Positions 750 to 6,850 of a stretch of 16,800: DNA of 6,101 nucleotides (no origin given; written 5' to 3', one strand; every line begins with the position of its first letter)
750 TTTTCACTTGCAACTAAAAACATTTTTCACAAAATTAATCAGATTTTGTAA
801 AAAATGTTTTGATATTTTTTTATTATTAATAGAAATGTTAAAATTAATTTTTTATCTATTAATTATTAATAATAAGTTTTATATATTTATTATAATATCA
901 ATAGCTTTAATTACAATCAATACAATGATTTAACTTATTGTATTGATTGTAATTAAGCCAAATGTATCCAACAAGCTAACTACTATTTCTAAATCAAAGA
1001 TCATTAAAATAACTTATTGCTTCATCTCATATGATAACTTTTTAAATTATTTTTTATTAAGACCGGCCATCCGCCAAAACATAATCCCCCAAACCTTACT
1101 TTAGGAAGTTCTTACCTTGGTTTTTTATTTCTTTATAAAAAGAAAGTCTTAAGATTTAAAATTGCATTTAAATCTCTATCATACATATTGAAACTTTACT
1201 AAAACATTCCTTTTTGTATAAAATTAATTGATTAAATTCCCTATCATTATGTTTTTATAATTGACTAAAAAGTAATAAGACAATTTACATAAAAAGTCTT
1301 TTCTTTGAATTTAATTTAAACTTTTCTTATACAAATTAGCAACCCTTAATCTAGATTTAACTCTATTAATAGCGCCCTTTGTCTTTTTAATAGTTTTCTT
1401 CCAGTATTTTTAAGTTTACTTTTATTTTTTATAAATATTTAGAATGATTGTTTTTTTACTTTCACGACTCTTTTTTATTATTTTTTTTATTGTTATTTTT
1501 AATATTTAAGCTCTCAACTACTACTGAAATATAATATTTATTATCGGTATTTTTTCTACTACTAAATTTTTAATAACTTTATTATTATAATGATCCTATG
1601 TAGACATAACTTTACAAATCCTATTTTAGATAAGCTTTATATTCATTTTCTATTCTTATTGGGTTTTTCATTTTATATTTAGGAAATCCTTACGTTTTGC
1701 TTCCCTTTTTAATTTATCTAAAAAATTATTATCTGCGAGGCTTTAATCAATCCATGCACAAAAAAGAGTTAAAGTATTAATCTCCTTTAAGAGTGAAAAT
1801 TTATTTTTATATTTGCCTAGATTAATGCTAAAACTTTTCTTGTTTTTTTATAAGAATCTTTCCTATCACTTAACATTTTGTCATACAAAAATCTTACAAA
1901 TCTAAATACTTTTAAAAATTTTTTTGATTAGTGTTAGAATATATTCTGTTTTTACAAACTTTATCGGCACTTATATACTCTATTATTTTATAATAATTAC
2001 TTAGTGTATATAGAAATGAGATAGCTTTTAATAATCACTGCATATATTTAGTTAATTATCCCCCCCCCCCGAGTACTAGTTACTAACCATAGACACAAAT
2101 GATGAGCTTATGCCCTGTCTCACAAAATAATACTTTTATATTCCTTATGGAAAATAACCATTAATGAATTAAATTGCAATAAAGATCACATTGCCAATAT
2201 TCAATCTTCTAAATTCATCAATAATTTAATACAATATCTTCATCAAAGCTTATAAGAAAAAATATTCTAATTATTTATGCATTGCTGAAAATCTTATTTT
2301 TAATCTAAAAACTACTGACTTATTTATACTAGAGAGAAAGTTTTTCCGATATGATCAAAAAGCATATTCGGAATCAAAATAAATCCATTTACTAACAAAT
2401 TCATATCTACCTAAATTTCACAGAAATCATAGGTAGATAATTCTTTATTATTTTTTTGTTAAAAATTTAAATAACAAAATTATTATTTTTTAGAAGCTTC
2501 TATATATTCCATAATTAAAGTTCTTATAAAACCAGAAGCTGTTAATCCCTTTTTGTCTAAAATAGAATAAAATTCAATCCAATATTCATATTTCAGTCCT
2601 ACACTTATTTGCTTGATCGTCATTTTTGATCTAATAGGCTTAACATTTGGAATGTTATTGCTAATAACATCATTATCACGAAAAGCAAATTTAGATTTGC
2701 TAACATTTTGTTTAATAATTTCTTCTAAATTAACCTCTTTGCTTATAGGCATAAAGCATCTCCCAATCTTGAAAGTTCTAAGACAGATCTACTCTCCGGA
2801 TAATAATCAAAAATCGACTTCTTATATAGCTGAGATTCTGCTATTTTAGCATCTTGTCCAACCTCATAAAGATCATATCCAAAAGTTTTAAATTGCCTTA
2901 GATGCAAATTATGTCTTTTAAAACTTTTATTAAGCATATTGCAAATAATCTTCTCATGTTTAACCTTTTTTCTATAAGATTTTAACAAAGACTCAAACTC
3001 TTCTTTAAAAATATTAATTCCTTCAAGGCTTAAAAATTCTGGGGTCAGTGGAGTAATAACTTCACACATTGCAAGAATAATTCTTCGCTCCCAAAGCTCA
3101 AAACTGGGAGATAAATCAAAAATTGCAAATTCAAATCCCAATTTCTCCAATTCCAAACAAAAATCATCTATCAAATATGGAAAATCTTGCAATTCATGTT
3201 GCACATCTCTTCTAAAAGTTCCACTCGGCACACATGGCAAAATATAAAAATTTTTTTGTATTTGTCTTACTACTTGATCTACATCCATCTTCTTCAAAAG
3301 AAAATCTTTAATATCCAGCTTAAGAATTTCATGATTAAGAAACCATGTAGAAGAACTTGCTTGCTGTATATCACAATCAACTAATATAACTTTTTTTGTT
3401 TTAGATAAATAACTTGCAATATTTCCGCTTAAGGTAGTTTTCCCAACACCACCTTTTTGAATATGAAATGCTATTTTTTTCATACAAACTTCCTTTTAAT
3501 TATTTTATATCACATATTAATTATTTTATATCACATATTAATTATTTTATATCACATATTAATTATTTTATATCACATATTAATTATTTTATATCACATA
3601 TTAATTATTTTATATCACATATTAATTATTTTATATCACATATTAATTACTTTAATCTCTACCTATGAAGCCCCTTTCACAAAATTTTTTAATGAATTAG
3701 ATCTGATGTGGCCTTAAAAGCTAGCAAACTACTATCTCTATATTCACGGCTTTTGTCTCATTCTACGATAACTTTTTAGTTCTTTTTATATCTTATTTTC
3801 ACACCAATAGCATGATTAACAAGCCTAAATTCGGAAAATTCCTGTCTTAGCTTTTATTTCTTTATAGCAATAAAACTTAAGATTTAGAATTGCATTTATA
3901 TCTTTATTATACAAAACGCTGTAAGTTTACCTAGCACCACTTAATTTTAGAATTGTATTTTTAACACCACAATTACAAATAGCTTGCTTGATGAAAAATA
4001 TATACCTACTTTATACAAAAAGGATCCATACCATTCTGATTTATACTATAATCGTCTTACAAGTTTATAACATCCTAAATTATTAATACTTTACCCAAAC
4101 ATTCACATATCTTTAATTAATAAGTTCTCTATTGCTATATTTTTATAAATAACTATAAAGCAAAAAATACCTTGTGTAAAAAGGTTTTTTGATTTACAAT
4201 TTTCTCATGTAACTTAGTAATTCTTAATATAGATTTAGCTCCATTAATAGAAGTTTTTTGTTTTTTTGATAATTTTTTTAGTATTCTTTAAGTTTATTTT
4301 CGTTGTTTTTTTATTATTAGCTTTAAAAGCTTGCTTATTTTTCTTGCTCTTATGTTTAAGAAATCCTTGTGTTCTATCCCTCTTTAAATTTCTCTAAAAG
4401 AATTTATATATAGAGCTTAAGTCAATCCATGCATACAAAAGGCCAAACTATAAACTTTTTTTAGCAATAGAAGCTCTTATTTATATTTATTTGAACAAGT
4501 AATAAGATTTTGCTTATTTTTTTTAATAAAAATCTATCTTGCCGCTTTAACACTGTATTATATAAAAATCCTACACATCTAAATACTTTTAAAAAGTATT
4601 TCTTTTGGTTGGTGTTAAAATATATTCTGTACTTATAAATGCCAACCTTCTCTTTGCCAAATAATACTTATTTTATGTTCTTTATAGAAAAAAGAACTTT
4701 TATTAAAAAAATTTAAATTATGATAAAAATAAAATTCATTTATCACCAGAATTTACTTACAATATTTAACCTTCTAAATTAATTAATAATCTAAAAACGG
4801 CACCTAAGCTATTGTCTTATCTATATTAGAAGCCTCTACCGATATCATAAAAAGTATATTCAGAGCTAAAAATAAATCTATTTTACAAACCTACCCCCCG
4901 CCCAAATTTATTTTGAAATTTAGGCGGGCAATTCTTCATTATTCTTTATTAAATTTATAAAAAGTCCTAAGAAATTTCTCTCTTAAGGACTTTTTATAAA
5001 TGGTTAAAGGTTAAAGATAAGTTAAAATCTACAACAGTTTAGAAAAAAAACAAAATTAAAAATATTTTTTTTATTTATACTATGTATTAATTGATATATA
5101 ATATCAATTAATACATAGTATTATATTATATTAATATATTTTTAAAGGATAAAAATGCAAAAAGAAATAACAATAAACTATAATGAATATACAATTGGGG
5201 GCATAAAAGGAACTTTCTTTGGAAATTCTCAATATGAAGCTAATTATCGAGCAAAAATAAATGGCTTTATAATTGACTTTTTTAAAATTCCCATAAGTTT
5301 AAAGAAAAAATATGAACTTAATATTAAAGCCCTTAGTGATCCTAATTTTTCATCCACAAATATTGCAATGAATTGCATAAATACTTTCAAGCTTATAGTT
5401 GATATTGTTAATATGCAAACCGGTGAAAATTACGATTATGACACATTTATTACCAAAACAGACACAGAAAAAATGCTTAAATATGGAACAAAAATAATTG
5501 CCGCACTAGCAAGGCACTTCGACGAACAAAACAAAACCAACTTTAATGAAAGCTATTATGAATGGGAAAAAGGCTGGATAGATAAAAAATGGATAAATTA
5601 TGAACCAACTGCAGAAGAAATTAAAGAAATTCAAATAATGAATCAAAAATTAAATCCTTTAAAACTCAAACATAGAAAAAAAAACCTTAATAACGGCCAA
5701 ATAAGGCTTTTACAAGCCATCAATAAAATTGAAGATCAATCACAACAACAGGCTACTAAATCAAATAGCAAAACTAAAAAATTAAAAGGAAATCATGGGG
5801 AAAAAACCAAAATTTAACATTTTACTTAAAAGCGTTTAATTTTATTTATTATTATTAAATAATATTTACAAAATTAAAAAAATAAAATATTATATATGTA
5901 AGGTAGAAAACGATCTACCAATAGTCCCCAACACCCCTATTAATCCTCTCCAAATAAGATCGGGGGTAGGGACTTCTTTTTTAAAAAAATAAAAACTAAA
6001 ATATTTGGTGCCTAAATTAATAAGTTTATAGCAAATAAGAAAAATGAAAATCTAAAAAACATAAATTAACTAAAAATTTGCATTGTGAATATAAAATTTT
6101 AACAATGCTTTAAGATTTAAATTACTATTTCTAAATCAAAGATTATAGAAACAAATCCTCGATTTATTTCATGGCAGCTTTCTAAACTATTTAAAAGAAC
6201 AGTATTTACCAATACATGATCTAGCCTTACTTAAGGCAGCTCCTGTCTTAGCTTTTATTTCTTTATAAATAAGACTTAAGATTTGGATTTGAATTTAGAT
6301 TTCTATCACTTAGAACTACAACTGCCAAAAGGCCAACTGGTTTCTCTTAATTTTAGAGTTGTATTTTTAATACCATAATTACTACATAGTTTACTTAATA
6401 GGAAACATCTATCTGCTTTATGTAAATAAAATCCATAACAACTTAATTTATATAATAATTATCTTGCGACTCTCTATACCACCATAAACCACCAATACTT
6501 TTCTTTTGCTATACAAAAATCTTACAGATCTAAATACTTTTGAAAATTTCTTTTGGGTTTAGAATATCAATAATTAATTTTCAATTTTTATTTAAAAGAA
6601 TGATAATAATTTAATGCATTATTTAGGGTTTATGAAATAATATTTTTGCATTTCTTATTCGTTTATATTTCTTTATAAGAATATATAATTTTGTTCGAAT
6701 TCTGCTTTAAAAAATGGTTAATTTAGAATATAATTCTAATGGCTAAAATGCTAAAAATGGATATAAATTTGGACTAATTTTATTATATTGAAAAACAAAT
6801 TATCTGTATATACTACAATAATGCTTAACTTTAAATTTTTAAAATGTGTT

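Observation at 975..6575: Functional modules separated by same-orientation copies of a degenerate repeat family, giving a composite-transposon-like architecture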

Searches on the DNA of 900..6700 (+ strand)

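Call 5: search_dna_similar(query=window:900-6700:+, collection=plasmids, mode=near, max_rows=25)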
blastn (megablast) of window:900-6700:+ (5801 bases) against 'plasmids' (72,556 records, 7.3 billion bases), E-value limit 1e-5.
Records with a match: 99; places in all: 105; records where one place covers at least 80% of the query: 17.
Best place of each record, by identity: >=99% 9; 95-99% 11; 90-95% 19; 80-90% 30; 60-80% 30.
By first word of the organism name: Borreliella 76; Borrelia 23.
By predicted mobility (MOB-suite, as given by PLSDB): non-mobilizable 99.
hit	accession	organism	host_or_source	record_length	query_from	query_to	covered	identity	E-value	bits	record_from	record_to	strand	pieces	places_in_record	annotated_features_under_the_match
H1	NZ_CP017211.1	Borreliella burgdorferi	Homo sapiens,skin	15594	1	5801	100%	98.8%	0e+0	10617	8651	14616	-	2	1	ParA family protein | hypothetical protein (x3) | transposase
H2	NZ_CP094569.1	Borreliella burgdorferi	Homo sapiens,Whole organism,Skin,skin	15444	1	5801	100%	98.8%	0e+0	10617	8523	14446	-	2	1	ParA family protein | hypothetical protein (x3) | transposase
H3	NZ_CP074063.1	Borreliella burgdorferi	Homo sapiens,skin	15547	1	5801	100%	98.8%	0e+0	10597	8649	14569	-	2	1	ParA family protein | hypothetical protein (x3) | transposase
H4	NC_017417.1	Borreliella burgdorferi N40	-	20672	1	5801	100%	98.5%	0e+0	10505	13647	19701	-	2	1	ParA family protein | hypothetical protein (x3) | transposase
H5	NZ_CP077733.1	Borreliella burgdorferi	Ixodes ricinus,cell culture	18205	1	5801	98%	99.1%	0e+0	10533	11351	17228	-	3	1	ParA family protein | hypothetical protein (x3) | transposase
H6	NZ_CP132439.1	Borreliella burgdorferi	Bacterial isolate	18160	1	5801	98%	99.1%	0e+0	10528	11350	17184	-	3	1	ParA family protein | hypothetical protein (x3) | transposase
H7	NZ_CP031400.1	Borreliella burgdorferi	Peromyscus leucopus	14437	1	5801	98%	99.0%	0e+0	10492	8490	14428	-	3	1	ParA family protein | hypothetical protein (x2) | transposase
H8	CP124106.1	Borreliella burgdorferi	Bacterial isolate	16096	1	5801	98%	98.8%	0e+0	10108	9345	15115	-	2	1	ParA family protein | hypothetical protein (x3)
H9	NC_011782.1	Borreliella burgdorferi ZS7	-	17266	1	5474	94%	99.6%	0e+0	9974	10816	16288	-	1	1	ParA family protein | hypothetical protein (x3) | transposase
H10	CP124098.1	Borreliella burgdorferi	Bacterial isolate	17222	1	5474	94%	99.5%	0e+0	10102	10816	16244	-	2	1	ParA family protein | hypothetical protein (x3) | transposase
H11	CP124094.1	Borreliella burgdorferi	Bacterial isolate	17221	1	5474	94%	99.5%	0e+0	10095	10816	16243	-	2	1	ParA family protein | hypothetical protein (x3) | transposase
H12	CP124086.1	Borreliella burgdorferi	Homo sapiens,Bacterial isolate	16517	1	5474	94%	99.5%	0e+0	9973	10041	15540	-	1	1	ParA family protein | hypothetical protein (x3) | transposase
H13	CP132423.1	Borreliella burgdorferi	Bacterial isolate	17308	1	5474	94%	99.4%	0e+0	10220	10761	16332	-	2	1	hypothetical protein (x3) | transposase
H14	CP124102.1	Borreliella burgdorferi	Bacterial isolate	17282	1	5474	94%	99.1%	0e+0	9864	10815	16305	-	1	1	ParA family protein | hypothetical protein (x3) | transposase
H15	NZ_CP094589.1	Borreliella burgdorferi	Homo sapiens,Whole organism,Skin,skin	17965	1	5474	93%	99.0%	0e+0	9904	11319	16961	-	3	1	ParA family protein | hypothetical protein (x3) | transposase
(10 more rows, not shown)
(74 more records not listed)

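Call 7: get_annotated_region(hit=H4, flank=12000)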
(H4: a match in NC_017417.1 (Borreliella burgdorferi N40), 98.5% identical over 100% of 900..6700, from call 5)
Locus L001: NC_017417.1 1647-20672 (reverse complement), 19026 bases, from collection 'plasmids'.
description: Borreliella burgdorferi N40 plasmid N40_lp17, complete sequence
organism: Borreliella burgdorferi N40 (NCBI taxid 521007)
taxonomy: Bacteria; Spirochaetota; Spirochaetia; Spirochaetales; Borreliaceae; Borreliella; Borreliella burgdorferi; Borreliella burgdorferi N40
host: -; source: -; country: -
typing (MOB-suite, as given by PLSDB): non-mobilizable
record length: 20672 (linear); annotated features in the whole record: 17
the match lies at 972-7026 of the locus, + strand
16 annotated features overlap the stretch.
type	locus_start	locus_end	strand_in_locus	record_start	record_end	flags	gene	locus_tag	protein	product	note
CDS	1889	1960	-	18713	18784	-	-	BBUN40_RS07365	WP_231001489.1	hypothetical protein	-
CDS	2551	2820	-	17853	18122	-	-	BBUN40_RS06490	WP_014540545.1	hypothetical protein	-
CDS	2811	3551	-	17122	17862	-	-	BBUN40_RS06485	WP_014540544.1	ParA family protein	-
CDS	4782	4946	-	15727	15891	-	-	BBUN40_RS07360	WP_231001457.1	transposase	-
CDS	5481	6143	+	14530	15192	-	-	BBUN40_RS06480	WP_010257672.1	hypothetical protein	-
CDS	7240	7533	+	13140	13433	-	-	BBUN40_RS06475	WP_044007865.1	DUF5425 family lipoprotein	-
CDS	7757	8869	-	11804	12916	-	-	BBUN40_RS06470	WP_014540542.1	plasmid maintenance protein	-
CDS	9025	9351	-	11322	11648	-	-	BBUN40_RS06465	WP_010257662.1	hypothetical protein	-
CDS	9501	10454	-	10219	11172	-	-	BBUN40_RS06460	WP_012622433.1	hypothetical protein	-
CDS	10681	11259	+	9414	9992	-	-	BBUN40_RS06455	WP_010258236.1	hypothetical protein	-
CDS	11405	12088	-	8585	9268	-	-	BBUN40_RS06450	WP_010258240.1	hypothetical protein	-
CDS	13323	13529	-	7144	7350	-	-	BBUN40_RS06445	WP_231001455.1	virulence associated lipoprotein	-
CDS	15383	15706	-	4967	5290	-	-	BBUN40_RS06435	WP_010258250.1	plasmid maintenance protein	-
CDS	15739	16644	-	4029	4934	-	-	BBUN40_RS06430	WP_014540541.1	hypothetical protein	-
CDS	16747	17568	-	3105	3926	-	-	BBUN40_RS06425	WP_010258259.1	hypothetical protein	-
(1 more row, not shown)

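Call 8: get_annotated_region(hit=H9, flank=12000)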
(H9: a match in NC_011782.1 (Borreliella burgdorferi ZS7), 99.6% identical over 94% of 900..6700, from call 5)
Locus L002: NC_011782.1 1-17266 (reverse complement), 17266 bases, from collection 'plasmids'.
description: Borreliella burgdorferi ZS7 plasmid ZS7_lp17, complete sequence
organism: Borreliella burgdorferi ZS7 (NCBI taxid 445985)
taxonomy: Bacteria; Spirochaetota; Spirochaetia; Spirochaetales; Borreliaceae; Borreliella; Borreliella burgdorferi; Borreliella burgdorferi ZS7
host: -; source: -; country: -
typing (MOB-suite, as given by PLSDB): non-mobilizable
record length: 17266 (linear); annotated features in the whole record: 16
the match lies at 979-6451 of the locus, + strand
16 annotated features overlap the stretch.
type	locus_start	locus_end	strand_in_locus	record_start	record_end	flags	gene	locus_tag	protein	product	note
CDS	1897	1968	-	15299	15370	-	-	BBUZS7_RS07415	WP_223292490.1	hypothetical protein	-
CDS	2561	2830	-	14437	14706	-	-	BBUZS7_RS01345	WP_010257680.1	hypothetical protein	-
CDS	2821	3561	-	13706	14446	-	-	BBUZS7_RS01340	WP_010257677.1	ParA family protein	-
CDS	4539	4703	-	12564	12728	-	-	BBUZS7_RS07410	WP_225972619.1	transposase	-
CDS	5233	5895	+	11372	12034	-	-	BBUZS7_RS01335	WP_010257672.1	hypothetical protein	-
CDS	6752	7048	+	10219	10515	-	-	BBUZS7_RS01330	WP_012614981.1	DUF5425 family lipoprotein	-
CDS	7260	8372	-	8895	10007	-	-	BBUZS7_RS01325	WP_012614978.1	plasmid maintenance protein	-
CDS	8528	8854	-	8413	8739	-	-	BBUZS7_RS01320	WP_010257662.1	hypothetical protein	-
CDS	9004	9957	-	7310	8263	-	-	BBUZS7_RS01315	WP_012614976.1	hypothetical protein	-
CDS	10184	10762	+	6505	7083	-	-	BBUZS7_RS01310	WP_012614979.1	hypothetical protein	-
CDS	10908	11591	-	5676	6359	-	-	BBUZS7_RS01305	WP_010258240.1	hypothetical protein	-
CDS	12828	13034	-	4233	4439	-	-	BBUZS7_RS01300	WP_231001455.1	virulence associated lipoprotein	-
CDS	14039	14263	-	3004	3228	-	-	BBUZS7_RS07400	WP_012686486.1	hypothetical protein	-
CDS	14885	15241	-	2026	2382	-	-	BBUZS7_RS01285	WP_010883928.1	hypothetical protein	-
CDS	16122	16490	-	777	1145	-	-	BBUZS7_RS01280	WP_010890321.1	plasmid maintenance protein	-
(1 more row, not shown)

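Call 9: search_dna_similar(query=window:950-2400:-, collection=plasmids, mode=distant, max_rows=40, rows=spread)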
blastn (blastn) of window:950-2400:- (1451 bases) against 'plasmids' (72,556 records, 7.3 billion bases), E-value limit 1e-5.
Records with a match: 240; places in all: 500; records where one place covers at least 80% of the query: 67.
Best place of each record, by identity: >=99% 7; 95-99% 9; 90-95% 1; 80-90% 10; 60-80% 213.
By first word of the organism name: Borreliella 189; Borrelia 51.
By predicted mobility (MOB-suite, as given by PLSDB): non-mobilizable 240.
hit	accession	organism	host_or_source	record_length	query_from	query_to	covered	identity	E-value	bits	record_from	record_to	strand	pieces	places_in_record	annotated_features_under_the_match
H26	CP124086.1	Borreliella burgdorferi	Homo sapiens,Bacterial isolate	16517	1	1451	100%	99.7%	0e+0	2603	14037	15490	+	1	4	hypothetical protein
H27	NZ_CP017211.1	Borreliella burgdorferi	Homo sapiens,skin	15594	1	1451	100%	98.9%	0e+0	2543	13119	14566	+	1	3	hypothetical protein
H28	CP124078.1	Borreliella burgdorferi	Bacterial isolate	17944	1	1451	93%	99.1%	0e+0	2378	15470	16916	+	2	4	hypothetical protein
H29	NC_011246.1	Borrelia recurrentis A1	-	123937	1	1431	98%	72.7%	0e+0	862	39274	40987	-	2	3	RNA-guided endonuclease TnpB family protein | tnpA: IS200/IS605 family transposase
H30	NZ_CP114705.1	Borrelia miyamotoi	Ixodes persulcatus,Ixodes persulcatus ...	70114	1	1423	98%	72.0%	0e+0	819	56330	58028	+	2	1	none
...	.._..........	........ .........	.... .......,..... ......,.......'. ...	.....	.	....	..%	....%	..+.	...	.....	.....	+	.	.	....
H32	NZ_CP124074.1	Borreliella californiensis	Bacterial isolate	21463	1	1398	90%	78.8%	0e+0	1054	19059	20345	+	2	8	none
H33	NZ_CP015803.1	Borreliella mayonii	Homo sapiens,blood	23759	1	1448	100%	70.1%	2e-150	541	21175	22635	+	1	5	none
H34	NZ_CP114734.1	Borrelia miyamotoi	Ixodes ricinus,Ixodes ricinus larvae ...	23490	72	1418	93%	71.9%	0e+0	780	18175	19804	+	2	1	tnpA: IS200/IS605 family transposase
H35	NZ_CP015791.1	Borreliella mayonii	Homo sapiens,blood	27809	1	1423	83%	74.7%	6e-119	794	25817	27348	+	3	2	tnpA: IS200/IS605 family transposase | hypothetical protein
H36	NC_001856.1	Borreliella burgdorferi B31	-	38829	1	1215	84%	69.9%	7e-169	602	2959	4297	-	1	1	none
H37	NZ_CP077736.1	Borreliella burgdorferi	Ixodes ricinus,cell culture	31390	64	1223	80%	71.0%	4e-178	633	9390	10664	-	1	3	helix-turn-helix domain-containing protein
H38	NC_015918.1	Borreliella bissettiae DN127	-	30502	405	1423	70%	73.6%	5e-152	674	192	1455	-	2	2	RNA-guided endonuclease TnpB family protein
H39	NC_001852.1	Borreliella burgdorferi B31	-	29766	404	1423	70%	72.9%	2e-145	657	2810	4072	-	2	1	none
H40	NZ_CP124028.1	Borreliella tanukii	Bacterial isolate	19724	398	1418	69%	73.4%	2e-145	645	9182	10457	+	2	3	RNA-guided endonuclease TnpB family protein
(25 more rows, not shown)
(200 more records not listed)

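Call 10: search_dna_similar(query=window:3720-5000:-, collection=plasmids, mode=distant, max_rows=40, rows=spread)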
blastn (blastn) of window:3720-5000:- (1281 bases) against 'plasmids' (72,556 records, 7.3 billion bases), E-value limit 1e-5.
Records with a match: 249; places in all: 562; records where one place covers at least 80% of the query: 28.
Best place of each record, by identity: >=99% 11; 95-99% 12; 90-95% 4; 80-90% 9; 60-80% 213.
By first word of the organism name: Borreliella 193; Borrelia 52; Clostridium 4.
By predicted mobility (MOB-suite, as given by PLSDB): non-mobilizable 249.
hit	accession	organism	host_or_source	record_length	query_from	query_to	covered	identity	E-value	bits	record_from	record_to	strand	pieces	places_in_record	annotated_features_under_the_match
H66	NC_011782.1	Borreliella burgdorferi ZS7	-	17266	1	1281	100%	100.0%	0e+0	2311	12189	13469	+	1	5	transposase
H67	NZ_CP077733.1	Borreliella burgdorferi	Ixodes ricinus,cell culture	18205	1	1281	100%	99.3%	0e+0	2270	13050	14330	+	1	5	transposase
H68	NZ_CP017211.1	Borreliella burgdorferi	Homo sapiens,skin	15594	1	1281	100%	98.8%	0e+0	2241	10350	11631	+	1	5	transposase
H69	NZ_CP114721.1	Borrelia miyamotoi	Ixodes ricinus,Ixodes ricinus larvae ...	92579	42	1190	89%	76.7%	3e-103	842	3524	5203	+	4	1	RNA-guided endonuclease TnpB family protein | tnpA: IS200/IS605 family transposase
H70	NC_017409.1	Borreliella burgdorferi JD1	-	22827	55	1192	88%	76.1%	2e-104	797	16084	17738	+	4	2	none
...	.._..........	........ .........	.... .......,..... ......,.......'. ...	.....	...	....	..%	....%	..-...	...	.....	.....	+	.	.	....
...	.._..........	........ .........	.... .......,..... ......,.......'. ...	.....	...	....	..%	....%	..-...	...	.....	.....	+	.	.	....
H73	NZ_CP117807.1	Borreliella bavariensis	Homo sapiens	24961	203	1192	77%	77.4%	4e-95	761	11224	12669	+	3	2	tnpA: IS200/IS605 family transposase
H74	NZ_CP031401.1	Borreliella burgdorferi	Peromyscus leucopus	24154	55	1192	76%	76.6%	2e-104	709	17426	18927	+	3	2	none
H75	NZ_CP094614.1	Borreliella burgdorferi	wild tick,Whole organism,wild tick nymph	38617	203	1148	73%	76.9%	9e-85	695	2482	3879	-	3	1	none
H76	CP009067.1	Borreliella afzelii K78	Homo sapiens,skin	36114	196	1182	72%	75.8%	2e-80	639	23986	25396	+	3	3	transposase, IS605 OrfB family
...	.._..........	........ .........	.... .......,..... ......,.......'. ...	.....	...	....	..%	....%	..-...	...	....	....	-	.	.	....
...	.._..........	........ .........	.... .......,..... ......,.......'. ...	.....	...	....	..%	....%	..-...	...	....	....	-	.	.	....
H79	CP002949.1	Borreliella afzelii PKo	-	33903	196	1162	67%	74.7%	8e-79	560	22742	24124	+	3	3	transposase, IS605 OrfB family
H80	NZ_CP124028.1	Borreliella tanukii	Bacterial isolate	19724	363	1192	65%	76.8%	2e-93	627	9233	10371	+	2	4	RNA-guided endonuclease TnpB family protein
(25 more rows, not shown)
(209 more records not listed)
